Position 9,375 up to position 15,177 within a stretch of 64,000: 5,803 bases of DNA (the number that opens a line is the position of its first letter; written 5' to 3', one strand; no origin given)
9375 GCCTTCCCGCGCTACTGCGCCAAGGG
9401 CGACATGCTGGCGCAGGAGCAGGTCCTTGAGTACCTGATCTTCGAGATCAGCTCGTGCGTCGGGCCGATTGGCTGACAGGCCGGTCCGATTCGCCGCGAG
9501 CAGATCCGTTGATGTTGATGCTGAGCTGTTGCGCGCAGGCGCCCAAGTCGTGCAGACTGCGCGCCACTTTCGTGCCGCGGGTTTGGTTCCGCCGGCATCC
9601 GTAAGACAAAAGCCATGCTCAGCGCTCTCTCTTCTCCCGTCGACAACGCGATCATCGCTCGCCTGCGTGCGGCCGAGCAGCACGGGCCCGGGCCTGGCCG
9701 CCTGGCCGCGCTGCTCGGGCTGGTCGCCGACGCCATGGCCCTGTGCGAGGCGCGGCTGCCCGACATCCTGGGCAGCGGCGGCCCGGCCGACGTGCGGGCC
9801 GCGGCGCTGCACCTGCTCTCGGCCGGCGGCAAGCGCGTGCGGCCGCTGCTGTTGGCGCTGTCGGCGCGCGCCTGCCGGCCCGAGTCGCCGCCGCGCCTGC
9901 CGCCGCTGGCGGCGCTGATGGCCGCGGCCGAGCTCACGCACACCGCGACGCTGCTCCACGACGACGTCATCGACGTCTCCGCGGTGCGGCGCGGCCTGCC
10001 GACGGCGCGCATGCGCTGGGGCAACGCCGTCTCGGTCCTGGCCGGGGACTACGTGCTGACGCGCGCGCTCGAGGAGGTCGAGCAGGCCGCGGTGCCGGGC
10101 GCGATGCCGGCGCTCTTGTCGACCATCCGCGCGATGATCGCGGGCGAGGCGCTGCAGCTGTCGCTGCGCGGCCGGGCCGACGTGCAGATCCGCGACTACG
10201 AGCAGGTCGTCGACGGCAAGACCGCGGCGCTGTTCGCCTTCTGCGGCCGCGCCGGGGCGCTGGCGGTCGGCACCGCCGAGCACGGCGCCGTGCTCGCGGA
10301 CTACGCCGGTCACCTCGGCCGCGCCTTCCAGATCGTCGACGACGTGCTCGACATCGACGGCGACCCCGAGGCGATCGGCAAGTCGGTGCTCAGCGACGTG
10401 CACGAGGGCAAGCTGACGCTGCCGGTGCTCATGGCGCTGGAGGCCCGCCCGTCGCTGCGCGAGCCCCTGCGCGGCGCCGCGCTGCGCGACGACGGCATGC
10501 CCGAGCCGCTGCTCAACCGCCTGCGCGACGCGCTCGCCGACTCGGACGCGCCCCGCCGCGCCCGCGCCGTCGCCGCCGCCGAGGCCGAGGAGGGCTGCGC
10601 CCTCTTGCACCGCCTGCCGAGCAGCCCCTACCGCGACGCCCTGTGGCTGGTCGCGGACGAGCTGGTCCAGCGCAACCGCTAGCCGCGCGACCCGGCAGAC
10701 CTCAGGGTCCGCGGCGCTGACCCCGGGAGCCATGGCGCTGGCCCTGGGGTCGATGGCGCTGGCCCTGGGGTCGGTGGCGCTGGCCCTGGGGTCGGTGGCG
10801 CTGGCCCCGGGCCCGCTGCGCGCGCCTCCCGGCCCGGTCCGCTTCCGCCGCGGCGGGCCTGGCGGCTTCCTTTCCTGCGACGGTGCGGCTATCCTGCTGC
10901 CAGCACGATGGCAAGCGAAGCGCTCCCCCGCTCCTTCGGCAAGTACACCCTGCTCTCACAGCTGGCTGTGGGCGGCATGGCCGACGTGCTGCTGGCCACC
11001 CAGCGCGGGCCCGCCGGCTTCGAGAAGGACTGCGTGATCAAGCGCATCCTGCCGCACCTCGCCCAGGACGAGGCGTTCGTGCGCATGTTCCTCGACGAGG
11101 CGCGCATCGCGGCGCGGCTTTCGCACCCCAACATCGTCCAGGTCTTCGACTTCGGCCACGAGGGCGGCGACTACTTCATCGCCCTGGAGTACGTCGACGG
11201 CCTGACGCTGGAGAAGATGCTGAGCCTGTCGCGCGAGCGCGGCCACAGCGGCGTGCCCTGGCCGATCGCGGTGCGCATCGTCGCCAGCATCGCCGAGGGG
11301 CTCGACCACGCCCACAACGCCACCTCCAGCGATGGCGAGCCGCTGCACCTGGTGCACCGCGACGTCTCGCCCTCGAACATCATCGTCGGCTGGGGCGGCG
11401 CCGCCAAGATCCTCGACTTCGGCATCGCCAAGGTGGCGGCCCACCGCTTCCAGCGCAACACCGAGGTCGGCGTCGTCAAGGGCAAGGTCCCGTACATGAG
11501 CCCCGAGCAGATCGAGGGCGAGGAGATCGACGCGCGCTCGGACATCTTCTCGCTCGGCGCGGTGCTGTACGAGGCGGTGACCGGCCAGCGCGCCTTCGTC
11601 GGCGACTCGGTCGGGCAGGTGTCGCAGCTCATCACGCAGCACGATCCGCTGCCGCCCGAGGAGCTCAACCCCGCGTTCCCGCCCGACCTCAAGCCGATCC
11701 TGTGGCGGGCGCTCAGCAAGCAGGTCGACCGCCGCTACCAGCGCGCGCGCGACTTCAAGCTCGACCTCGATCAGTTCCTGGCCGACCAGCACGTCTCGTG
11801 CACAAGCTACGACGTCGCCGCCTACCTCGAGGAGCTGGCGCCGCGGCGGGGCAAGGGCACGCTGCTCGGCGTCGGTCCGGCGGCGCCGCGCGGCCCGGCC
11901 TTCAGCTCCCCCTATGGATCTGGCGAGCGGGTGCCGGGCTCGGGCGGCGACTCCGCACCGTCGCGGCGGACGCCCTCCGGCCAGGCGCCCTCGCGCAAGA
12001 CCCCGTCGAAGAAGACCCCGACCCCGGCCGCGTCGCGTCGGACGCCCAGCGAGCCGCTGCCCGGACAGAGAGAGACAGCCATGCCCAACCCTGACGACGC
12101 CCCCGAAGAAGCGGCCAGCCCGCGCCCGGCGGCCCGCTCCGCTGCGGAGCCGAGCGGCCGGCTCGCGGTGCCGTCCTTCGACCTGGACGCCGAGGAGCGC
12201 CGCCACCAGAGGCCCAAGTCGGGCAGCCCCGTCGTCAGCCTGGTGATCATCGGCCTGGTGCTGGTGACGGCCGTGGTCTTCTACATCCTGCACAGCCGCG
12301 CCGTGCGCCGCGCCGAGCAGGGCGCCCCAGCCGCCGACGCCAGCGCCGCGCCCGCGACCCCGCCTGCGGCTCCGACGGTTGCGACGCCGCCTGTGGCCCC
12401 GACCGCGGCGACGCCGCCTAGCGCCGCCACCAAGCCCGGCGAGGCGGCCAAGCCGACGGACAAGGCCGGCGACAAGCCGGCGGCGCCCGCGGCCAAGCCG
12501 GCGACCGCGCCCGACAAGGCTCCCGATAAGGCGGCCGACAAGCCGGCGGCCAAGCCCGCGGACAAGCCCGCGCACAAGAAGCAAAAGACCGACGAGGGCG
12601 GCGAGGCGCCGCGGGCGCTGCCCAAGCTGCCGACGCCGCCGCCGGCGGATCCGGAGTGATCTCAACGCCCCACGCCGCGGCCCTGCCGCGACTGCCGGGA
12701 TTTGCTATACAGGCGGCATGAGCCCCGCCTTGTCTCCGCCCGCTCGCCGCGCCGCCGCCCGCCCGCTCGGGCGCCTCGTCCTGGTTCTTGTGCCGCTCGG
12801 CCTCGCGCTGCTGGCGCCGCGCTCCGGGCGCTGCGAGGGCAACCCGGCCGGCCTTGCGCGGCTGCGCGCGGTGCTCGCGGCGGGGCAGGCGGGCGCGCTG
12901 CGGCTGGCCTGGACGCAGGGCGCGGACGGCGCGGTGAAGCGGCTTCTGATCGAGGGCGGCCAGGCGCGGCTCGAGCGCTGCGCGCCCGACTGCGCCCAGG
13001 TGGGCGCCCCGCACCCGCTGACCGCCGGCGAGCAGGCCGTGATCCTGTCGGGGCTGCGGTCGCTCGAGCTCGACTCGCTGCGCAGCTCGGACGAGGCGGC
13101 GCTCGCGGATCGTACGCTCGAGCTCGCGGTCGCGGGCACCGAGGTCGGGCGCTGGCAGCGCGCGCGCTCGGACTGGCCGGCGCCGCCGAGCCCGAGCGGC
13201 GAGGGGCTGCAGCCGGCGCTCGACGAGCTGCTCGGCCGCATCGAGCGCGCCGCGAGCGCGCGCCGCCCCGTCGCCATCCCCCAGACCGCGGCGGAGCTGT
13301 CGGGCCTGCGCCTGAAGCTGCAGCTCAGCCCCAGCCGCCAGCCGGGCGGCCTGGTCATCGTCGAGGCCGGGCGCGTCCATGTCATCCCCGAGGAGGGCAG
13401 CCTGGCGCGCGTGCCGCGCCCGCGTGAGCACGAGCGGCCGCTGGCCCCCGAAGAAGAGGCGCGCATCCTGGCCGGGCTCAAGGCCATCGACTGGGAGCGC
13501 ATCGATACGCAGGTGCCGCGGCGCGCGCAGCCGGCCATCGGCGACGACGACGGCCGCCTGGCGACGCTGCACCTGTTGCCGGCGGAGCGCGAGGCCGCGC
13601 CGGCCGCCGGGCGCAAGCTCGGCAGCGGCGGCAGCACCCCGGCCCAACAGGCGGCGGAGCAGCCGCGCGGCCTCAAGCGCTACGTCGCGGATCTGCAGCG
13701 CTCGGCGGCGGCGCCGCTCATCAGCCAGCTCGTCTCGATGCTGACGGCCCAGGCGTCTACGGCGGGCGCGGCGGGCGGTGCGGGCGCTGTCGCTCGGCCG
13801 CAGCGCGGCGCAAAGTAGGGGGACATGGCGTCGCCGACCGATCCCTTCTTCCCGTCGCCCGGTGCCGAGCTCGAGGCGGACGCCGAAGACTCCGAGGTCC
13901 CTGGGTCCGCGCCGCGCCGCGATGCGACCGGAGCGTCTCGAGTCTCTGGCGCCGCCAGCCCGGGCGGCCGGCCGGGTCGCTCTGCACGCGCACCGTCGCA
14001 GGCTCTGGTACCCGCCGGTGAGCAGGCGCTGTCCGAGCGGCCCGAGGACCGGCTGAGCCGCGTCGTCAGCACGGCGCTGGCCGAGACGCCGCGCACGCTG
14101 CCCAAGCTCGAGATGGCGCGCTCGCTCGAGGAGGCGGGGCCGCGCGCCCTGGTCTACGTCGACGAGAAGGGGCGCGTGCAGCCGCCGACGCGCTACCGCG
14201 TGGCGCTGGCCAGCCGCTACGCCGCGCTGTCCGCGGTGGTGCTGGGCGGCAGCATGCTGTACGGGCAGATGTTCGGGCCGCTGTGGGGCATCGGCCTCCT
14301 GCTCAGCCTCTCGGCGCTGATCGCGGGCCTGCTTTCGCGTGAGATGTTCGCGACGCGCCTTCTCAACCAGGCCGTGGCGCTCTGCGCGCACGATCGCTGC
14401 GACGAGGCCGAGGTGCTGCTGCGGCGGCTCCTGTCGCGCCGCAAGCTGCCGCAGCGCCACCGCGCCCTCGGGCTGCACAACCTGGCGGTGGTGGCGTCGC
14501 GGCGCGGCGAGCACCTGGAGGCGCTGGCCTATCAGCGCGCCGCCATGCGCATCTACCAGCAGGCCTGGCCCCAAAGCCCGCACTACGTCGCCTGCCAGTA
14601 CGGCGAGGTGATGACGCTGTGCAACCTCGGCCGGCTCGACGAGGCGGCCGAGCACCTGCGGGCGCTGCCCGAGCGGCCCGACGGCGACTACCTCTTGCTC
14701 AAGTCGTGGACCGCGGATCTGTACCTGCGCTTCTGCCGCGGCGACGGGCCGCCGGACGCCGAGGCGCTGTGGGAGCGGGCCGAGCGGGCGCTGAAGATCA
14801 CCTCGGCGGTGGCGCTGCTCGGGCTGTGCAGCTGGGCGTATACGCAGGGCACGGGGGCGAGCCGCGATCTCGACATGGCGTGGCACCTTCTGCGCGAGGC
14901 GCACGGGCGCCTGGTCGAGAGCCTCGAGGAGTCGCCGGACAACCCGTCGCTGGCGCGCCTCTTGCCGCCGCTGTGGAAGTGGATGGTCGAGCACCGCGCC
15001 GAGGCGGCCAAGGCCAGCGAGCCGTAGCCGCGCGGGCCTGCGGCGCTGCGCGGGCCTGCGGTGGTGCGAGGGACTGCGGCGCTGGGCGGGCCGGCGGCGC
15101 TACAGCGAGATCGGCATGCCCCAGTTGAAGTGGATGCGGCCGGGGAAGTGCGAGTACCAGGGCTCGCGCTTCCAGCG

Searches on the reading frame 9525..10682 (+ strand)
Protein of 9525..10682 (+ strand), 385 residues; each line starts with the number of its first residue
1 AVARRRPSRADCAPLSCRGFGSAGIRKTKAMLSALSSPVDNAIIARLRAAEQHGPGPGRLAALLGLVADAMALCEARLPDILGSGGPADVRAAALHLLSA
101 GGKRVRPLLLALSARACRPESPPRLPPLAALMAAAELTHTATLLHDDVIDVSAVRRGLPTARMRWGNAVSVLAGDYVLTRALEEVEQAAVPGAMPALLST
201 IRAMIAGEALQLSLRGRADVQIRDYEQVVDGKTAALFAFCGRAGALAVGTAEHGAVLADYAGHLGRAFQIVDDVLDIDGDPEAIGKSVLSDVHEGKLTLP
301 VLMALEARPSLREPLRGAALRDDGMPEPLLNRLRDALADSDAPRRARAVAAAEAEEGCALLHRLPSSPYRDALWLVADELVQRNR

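Call 55: search_protein_families(library=pfam, proteins=[window:9525-10682:+], max_evalue=0.001)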
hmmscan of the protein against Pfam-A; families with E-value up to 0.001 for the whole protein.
window:9525-10682:+ (385 aa): 1 family
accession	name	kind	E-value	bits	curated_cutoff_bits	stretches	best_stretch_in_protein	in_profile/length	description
PF00348.22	polyprenyl_synt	-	8.7e-61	205.7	27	1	91-316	5-231/251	Polyprenyl synthetase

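Call 78: search_protein_families(library=ncbifam, proteins=[window:9525-10682:+], max_evalue=0.00001)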
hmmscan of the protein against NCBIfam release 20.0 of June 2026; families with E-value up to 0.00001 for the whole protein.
window:9525-10682:+ (385 aa): 16 families
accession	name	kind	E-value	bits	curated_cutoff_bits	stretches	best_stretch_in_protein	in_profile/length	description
NF041169.1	f2_encap_cargo4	exception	5.8e-53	180.3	450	1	99-384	47-333/334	family 2 encapsulin nanocompartment cargo protein polyprenyl transferase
NF008140.0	PRK10888.1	equivalog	8.3e-52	176.5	412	1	66-384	9-322/323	octaprenyl diphosphate synthase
TIGR02749.1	prenyl_cyano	equivalog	2.1e-50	171.6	383.2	1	62-383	5-320/322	solanesyl diphosphate synthase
TIGR02748.1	GerC3_HepT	equivalog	2.3e-50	171.5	456.55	1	62-384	4-318/319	heptaprenyl diphosphate synthase component II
NF040698.1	IdsA_Meth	equivalog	2.7e-50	171.4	468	1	74-384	14-327/328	short chain isoprenyl diphosphate synthase IdsA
NF042417.1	NPPPS_Mycobact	equivalog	3.5e-46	157.8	600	1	90-383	44-333/335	nonaprenyl/(2E,6E)-farnesyl/geranylgeranyl diphosphat synthase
NF041003.1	GGPP_syn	equivalog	7.6e-45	153.4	500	1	88-307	26-249/326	geranylgeranyl diphosphate synthase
NF045485.1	FPPsyn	subfamily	5.4e-40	137.3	275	1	76-313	10-257/288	farnesyl diphosphate synthase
NF045628.1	HxpDPsynlarge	equivalog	2.5e-39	135.1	500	1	75-383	9-309/311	hexaprenyl-diphosphate synthase large subunit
NF045549.1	GGPPsyn_IdsB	equivalog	1e-35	123.4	475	1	99-310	62-274/346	geranylgeranyl diphosphate synthase IdsB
NF045685.1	GGPPSynCrtE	equivalog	6e-31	107.6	460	1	68-307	8-255/293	geranylgeranyl diphosphate synthase CrtE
NF040789.2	gerfarn_diphsyn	equivalog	8.3e-31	107.4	560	1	87-384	31-344/345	geranylfarnesyl diphosphate synthase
NF007877.0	PRK10581.1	equivalog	2.5e-27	95.8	321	1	100-307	42-258/299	(2E,6E)-farnesyl diphosphate synthase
NF040627.1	GFPS_Meth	equivalog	2.9e-25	89.3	600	1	94-277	32-210/285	geranylfarnesyl diphosphate synthase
NF042416.1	GFPPS_Mycobact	equivalog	9.7e-20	70.8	600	1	96-167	36-106/350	bifunctional (2E,6E)-farnesyl/geranyl diphosphate synthase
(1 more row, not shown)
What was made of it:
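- Other isoprenoid genes lie in the window: MenA at 22579-23916 and a long-chain polyprenyl synthase at 9525-10682 (call 78).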

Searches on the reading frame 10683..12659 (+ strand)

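Call 55: search_protein_families(library=pfam, proteins=[window:10683-12659:+], max_evalue=0.001)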
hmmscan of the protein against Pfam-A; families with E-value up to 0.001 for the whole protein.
window:10683-12659:+ (658 aa): 3 families
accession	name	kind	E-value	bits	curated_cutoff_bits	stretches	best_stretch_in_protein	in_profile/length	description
PF00069.31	Pkinase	-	1.8e-31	109.9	31.7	1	89-318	2-211/263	Protein kinase domain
PF07714.23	PK_Tyr_Ser-Thr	-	9.6e-26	91.1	23.1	1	90-351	3-248/258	Protein tyrosine and serine/threonine kinase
PF01636.29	APH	-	0.00052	20.3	23.2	0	214-251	164-199/239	Phosphotransferase enzyme family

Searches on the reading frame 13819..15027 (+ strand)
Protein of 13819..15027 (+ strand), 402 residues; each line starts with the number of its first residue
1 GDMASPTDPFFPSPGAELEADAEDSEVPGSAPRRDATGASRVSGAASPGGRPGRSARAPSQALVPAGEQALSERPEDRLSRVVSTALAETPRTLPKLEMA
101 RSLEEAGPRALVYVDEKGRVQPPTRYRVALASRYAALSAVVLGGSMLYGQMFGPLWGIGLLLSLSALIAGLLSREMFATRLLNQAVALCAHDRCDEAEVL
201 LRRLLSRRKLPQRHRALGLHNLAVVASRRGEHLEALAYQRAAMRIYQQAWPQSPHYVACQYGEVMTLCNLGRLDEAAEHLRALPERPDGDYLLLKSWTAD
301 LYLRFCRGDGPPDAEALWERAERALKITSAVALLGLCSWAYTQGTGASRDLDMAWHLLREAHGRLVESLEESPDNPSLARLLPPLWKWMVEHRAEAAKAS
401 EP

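Call 55: search_protein_families(library=pfam, proteins=[window:13819-15027:+], max_evalue=0.001)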
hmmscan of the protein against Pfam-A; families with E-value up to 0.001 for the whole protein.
window:13819-15027:+ (402 aa): 3 families
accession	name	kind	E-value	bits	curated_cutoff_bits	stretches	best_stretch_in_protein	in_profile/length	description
PF13424.12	TPR_12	-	3.9e-09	37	30.1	2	217-281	4-69/77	Tetratricopeptide repeat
PF14559.12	TPR_19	-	1.8e-06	28.6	25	1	241-290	9-60/68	Tetratricopeptide repeat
PF13374.12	TPR_10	-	5.7e-06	26.6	27.5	1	219-248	5-34/42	Tetratricopeptide repeat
